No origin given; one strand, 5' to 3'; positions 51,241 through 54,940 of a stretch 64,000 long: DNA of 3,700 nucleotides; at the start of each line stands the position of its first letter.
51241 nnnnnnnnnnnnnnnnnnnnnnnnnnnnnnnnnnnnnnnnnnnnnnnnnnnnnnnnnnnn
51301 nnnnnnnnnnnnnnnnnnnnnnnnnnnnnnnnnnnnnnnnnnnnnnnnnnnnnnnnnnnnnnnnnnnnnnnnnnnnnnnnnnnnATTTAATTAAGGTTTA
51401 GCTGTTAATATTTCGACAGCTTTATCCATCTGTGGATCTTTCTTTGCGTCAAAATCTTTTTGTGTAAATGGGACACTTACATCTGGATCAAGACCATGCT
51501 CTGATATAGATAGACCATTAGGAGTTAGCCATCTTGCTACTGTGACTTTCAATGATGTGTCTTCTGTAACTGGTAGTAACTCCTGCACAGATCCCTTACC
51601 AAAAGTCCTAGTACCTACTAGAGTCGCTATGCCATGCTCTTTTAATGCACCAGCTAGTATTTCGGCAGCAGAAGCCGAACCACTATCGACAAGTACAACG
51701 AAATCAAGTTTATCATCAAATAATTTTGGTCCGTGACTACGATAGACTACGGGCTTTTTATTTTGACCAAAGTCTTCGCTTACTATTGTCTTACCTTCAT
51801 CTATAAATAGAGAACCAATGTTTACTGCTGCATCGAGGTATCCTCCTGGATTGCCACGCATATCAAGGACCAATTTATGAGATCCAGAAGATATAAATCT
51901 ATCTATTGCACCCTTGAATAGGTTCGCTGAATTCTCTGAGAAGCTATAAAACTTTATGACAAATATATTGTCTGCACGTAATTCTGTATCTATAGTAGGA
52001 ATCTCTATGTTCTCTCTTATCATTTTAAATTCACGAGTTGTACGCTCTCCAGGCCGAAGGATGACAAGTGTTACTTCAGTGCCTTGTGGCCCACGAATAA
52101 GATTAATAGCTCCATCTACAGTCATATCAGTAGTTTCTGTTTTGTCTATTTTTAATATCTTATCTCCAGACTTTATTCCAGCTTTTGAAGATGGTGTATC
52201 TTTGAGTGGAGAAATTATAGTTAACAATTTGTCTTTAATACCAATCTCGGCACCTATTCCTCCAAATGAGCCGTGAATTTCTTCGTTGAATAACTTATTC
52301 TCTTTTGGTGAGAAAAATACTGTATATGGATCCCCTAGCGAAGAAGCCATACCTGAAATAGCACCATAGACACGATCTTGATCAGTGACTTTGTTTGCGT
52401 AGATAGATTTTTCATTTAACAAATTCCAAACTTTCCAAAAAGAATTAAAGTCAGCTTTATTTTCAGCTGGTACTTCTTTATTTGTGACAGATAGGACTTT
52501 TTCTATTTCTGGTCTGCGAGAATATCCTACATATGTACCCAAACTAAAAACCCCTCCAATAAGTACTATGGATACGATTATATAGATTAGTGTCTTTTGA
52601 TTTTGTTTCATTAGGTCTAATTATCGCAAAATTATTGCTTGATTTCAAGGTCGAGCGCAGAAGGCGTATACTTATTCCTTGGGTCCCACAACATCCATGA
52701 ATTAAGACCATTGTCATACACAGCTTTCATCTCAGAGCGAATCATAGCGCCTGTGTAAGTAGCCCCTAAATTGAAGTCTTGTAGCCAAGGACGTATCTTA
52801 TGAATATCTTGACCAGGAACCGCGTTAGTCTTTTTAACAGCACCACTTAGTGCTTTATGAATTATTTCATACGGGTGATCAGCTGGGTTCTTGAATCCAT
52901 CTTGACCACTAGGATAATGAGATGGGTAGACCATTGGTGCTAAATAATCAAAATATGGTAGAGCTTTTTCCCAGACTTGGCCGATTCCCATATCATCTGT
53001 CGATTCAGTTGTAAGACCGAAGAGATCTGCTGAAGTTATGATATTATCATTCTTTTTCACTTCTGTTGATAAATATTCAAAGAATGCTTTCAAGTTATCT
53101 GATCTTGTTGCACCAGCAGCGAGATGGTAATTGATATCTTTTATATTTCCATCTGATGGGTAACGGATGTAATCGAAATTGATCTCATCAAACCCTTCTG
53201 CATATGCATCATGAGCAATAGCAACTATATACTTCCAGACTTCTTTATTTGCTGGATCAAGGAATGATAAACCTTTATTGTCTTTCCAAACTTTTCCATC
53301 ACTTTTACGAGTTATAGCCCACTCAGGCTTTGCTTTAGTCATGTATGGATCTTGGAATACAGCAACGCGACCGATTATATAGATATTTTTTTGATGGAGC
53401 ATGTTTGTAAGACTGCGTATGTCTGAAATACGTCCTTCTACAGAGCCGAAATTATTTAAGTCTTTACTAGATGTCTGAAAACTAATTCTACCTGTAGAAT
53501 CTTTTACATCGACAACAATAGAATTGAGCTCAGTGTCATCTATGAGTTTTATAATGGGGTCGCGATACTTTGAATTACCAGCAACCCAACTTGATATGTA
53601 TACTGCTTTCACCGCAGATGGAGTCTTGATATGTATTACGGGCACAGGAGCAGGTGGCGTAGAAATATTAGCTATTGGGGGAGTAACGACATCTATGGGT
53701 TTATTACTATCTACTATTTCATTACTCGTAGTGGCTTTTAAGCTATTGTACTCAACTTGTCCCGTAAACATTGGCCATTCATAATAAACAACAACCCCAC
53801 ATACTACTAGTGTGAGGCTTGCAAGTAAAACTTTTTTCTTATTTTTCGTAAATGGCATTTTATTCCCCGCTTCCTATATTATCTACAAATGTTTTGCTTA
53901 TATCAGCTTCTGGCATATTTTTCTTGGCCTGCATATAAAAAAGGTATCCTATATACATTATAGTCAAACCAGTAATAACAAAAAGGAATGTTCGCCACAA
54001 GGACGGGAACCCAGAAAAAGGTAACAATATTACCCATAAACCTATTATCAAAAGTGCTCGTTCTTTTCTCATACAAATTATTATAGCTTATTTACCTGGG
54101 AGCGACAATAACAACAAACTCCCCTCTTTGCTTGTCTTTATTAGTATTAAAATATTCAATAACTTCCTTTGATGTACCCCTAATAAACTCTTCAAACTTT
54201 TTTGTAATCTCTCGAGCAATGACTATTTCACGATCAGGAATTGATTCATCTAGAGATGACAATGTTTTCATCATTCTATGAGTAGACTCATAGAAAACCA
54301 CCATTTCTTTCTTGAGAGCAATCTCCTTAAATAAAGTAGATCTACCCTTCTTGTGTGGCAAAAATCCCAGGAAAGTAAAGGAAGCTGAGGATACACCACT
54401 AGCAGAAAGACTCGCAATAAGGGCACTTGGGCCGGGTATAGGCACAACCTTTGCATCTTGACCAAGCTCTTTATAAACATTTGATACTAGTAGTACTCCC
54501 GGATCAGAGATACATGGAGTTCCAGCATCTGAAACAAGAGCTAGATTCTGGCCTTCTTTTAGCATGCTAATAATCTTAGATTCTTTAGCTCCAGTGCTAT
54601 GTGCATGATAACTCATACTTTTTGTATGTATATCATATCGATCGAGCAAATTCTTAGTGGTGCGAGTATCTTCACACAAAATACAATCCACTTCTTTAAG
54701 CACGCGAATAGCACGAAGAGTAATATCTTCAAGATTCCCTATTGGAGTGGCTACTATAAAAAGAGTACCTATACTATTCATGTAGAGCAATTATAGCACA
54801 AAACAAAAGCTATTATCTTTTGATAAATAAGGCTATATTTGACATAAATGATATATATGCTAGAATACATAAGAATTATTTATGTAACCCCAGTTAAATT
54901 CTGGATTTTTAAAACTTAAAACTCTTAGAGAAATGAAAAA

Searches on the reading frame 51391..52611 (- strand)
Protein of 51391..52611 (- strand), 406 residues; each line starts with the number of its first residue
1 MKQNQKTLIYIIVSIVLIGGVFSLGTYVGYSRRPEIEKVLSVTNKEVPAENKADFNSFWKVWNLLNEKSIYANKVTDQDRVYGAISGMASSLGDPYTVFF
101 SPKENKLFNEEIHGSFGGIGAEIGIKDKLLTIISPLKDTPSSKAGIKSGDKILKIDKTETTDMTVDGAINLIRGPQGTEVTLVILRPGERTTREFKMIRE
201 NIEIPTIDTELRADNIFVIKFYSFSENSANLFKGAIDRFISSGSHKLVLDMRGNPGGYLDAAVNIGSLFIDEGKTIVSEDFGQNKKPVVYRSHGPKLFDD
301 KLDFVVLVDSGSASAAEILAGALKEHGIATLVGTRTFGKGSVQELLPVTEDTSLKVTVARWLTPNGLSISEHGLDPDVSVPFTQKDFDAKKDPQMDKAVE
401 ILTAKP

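Call 16: find_encoding_contigs(protein=window:51391-52611:-, flank=3000, max_places=3)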
Protein window:51391-52611:- (406 aa): 1 contig read that carries it; 1 place shown.
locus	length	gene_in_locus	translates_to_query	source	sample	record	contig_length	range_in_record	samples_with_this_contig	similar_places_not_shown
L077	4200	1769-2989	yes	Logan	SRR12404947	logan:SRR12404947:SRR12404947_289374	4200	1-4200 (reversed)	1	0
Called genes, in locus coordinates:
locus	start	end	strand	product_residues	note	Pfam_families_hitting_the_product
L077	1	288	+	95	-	?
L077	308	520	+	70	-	-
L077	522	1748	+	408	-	PF13200:DUF4015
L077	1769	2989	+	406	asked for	PF22694:CtpB_N-like, PF00595:PDZ, PF13180:PDZ_2 (weak), PF17820:PDZ_6, PF03572:Peptidase_S41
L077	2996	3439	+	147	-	PF01281:Ribosomal_L9_N, PF03948:Ribosomal_L9_C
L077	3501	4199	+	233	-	?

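Call 29: search_protein_families(library=pfam, proteins=[window:51391-52611:-], max_evalue=0.001)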
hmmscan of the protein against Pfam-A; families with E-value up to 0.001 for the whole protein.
window:51391-52611:- (406 aa): 5 families
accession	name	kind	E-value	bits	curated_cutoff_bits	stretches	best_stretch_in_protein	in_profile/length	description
PF03572.23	Peptidase_S41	-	1.9e-45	154.9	24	1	216-380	2-165/165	Peptidase family S41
PF17820.7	PDZ_6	-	7.1e-10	38.9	27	1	134-186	4-54/54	PDZ domain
PF00595.29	PDZ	-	2.1e-09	38.1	23.2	1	117-185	10-81/81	PDZ domain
PF22694.1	CtpB_N-like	-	1.1e-08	35.8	27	1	24-100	6-81/85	Activating protease CtpB N-terminal domain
PF13180.12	PDZ_2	-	1.6e-08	35.1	27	1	118-193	2-76/80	PDZ domain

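Call 31: find_homologous_proteins(query=window:51391-52611:-, max_evalue=1e-20)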
Query window:51391-52611:- (406 aa): 8000 proteins with E <= 1e-20 among 8000 candidates; the best 120 are listed.
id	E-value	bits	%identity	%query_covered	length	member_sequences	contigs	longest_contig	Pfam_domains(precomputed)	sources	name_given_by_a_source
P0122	2.2e-264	894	100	100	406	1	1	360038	PF17820.8,PF03572.24,PF00595.30,PF13180.13,PF22694.2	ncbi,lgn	-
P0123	1.3e-261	885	98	100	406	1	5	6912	PF17820.8,PF03572.24,PF00595.30,PF13180.13,PF22694.2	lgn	-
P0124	8.4e-260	879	97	100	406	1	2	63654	PF17820.8,PF03572.24,PF00595.30,PF13180.13,PF22694.2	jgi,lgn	jgi:carboxyl-terminal processing protease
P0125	1.9e-223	759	83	100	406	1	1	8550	PF17820.8,PF03572.24,PF00595.30,PF13180.13,PF22694.2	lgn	-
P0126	4.9e-221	752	81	100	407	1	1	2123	PF17820.8,PF03572.24,PF00595.30,PF13180.13,PF22694.2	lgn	-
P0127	6.9e-216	735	80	100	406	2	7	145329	PF17820.8,PF03572.24,PF00595.30,PF13180.13,PF22694.2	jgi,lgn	jgi:carboxyl-terminal processing protease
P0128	2.9e-215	733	81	100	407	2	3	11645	PF17820.8,PF03572.24,PF00595.30,PF13180.13,PF22694.2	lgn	-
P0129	3.2e-213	726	80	100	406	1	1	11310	PF17820.8,PF03572.24,PF00595.30,PF13180.13,PF22694.2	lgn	-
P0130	6.4e-213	725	80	100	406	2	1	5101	PF17820.8,PF03572.24,PF00595.30,PF13180.13,PF22694.2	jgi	jgi:carboxyl-terminal processing protease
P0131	2.4e-212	723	82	95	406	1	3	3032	PF17820.8,PF03572.24,PF00595.30,PF22694.2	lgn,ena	-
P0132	2.5e-212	723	80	100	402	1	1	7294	PF17820.8,PF03572.24,PF00595.30,PF13180.13,PF22694.2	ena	-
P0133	9.6e-212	721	82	95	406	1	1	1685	PF17820.8,PF03572.24,PF00595.30,PF22694.2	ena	-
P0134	1.3e-211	721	79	100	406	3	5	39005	PF17820.8,PF03572.24,PF00595.30,PF13180.13,PF22694.2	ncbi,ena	-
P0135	1.5e-211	720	79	100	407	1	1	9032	PF17820.8,PF03572.24,PF00595.30,PF13180.13,PF22694.2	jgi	jgi:carboxyl-terminal processing protease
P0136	3.6e-211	719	79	100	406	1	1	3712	PF17820.8,PF03572.24,PF00595.30,PF13180.13,PF22694.2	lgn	-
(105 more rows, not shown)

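Call 54: find_encoding_contigs(protein=P0123, flank=6000, max_places=5)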
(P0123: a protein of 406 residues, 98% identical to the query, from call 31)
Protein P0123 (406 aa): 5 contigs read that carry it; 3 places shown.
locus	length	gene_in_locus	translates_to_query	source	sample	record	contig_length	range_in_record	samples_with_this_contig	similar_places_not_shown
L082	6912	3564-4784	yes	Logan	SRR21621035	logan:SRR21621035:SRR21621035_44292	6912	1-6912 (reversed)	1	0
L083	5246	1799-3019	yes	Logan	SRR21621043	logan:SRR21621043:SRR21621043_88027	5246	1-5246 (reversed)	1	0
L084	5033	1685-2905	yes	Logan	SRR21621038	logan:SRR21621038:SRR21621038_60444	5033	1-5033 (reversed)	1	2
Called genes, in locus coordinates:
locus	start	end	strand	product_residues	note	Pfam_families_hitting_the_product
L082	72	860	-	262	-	-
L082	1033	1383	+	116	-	PF05514:HR_lesion (faint), PF07681:DoxX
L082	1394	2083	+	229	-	PF00590:TP_methylase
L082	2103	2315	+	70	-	-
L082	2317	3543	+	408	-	PF13200:DUF4015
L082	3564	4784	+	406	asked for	PF22694:CtpB_N-like, PF00595:PDZ, PF13180:PDZ_2 (weak), PF17820:PDZ_6, PF03572:Peptidase_S41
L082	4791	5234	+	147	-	PF01281:Ribosomal_L9_N, PF03948:Ribosomal_L9_C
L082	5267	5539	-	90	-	PF01016:Ribosomal_L27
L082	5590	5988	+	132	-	-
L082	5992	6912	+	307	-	?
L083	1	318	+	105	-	?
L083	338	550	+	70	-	-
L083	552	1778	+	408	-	PF13200:DUF4015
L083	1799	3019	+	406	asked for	PF22694:CtpB_N-like, PF00595:PDZ, PF13180:PDZ_2 (weak), PF17820:PDZ_6, PF03572:Peptidase_S41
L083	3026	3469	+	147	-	PF01281:Ribosomal_L9_N, PF03948:Ribosomal_L9_C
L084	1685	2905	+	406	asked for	PF22694:CtpB_N-like, PF00595:PDZ, PF13180:PDZ_2 (weak), PF17820:PDZ_6, PF03572:Peptidase_S41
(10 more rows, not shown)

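Call 57: find_encoding_contigs(protein=P0127, flank=6000, max_places=3)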
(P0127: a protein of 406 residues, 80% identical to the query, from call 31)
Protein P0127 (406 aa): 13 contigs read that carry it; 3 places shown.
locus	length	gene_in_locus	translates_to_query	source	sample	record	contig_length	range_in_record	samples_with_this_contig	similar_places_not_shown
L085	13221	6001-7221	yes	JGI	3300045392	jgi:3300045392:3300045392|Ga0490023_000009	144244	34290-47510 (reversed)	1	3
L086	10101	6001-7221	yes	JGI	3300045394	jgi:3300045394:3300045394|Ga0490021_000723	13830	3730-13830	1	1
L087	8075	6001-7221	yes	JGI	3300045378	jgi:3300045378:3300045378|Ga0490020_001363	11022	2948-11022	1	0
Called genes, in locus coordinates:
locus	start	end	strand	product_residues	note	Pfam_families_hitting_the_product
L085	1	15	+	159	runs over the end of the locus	-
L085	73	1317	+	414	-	PF00070:Pyr_redox (faint), PF00890:FAD_binding_2 (weak), PF01262:AlaDh_PNT_C (weak), PF03486:HI0933_like, PF07992:Pyr_redox_2 (weak), PF12831:FAD_oxidored, PF13738:Pyr_redox_3 (weak), PF22780:HI0933_like_1st, +2 more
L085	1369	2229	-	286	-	-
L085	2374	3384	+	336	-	PF13793:Pribosyltran_N, PF00156:Pribosyltran (weak), PF14572:Pribosyl_synth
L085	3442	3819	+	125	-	PF05514:HR_lesion (faint), PF07681:DoxX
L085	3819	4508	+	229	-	PF00590:TP_methylase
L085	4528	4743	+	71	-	-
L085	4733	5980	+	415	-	PF13200:DUF4015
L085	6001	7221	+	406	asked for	PF22694:CtpB_N-like (weak), PF00595:PDZ, PF13180:PDZ_2, PF17820:PDZ_6, PF03572:Peptidase_S41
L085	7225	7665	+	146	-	PF01281:Ribosomal_L9_N, PF03948:Ribosomal_L9_C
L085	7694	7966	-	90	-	PF01016:Ribosomal_L27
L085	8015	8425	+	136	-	-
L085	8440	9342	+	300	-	PF00188:CAP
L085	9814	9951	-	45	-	-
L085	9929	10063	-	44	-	-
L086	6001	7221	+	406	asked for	PF22694:CtpB_N-like (weak), PF00595:PDZ, PF13180:PDZ_2, PF17820:PDZ_6, PF03572:Peptidase_S41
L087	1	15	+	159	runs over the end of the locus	-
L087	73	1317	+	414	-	PF00070:Pyr_redox (faint), PF00890:FAD_binding_2 (weak), PF01262:AlaDh_PNT_C (weak), PF03486:HI0933_like, PF07992:Pyr_redox_2 (weak), PF12831:FAD_oxidored, PF13738:Pyr_redox_3 (weak), PF22780:HI0933_like_1st, +2 more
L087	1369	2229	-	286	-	-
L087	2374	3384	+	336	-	PF13793:Pribosyltran_N, PF00156:Pribosyltran (weak), PF14572:Pribosyl_synth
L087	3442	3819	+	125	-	PF05514:HR_lesion (faint), PF07681:DoxX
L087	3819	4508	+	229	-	PF00590:TP_methylase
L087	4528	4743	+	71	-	-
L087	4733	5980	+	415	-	PF13200:DUF4015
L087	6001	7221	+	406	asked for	PF22694:CtpB_N-like (weak), PF00595:PDZ, PF13180:PDZ_2, PF17820:PDZ_6, PF03572:Peptidase_S41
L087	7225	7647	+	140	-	PF01281:Ribosomal_L9_N, PF03948:Ribosomal_L9_C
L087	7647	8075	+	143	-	?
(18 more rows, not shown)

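Call 58: find_encoding_contigs(protein=P0125, flank=6000, max_places=2)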
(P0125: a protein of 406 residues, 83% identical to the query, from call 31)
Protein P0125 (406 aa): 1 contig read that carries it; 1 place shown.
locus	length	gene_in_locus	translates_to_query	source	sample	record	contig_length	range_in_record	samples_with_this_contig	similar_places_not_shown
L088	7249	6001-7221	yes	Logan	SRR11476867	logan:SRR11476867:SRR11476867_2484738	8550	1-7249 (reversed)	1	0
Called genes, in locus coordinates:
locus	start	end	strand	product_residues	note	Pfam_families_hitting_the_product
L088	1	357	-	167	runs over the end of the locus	-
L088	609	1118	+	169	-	PF02151:UVR (faint)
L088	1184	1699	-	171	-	-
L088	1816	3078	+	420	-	PF00890:FAD_binding_2, PF01262:AlaDh_PNT_C (weak), PF03486:HI0933_like, PF07992:Pyr_redox_2 (weak), PF12831:FAD_oxidored, PF13450:NAD_binding_8 (weak), PF13738:Pyr_redox_3 (weak), PF22780:HI0933_like_1st, +4 more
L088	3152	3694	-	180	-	-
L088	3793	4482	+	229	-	PF00590:TP_methylase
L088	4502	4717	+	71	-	-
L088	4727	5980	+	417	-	PF13200:DUF4015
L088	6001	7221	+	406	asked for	PF22694:CtpB_N-like (weak), PF00595:PDZ, PF13180:PDZ_2 (weak), PF17820:PDZ_6, PF03572:Peptidase_S41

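Call 79: search_protein_families(library=pfam, proteins=[L087:7647-8075:+], max_evalue=0.001)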
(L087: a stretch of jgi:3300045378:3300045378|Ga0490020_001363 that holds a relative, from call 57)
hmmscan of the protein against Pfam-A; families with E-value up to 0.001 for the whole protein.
L087:7647-8075:+ (143 aa): 1 family
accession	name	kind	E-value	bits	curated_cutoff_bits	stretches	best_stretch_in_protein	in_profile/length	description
PF01551.29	Peptidase_M23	-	1.9e-06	28.4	28.7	1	71-104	59-92/96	Peptidase family M23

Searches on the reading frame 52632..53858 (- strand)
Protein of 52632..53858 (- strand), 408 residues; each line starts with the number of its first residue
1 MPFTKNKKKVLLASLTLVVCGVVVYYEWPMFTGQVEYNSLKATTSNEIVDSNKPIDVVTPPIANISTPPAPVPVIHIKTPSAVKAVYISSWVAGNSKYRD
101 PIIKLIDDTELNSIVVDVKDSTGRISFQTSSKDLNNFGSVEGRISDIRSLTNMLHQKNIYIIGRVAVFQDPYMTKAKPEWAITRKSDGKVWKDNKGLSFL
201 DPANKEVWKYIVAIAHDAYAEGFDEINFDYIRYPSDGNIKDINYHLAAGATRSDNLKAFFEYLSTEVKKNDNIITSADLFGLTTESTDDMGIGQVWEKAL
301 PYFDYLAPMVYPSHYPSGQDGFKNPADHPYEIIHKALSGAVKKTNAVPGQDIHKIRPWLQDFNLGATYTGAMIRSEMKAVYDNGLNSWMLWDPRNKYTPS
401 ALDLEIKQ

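Call 29: search_protein_families(library=pfam, proteins=[window:52632-53858:-], max_evalue=0.001)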
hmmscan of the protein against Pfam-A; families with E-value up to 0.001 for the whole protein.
window:52632-53858:- (408 aa): 2 families
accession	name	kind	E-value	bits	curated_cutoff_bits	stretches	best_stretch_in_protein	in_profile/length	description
PF13200.12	DUF4015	-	3.5e-98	329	27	1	85-397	1-313/313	Putative glycosyl hydrolase domain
PF14871.12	GHL6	-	8.7e-05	23.2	35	1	103-194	6-89/132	Hypothetical glycosyl hydrolase 6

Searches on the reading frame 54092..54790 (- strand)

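Call 29: search_protein_families(library=pfam, proteins=[window:54092-54790:-], max_evalue=0.001)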
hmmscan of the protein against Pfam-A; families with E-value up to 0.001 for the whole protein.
window:54092-54790:- (232 aa): 1 family
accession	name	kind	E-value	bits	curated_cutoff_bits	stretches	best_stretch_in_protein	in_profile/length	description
PF00590.25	TP_methylase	-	7.5e-31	108.2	27.8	1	9-210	1-211/212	Tetrapyrrole (Corrin/Porphyrin) Methylases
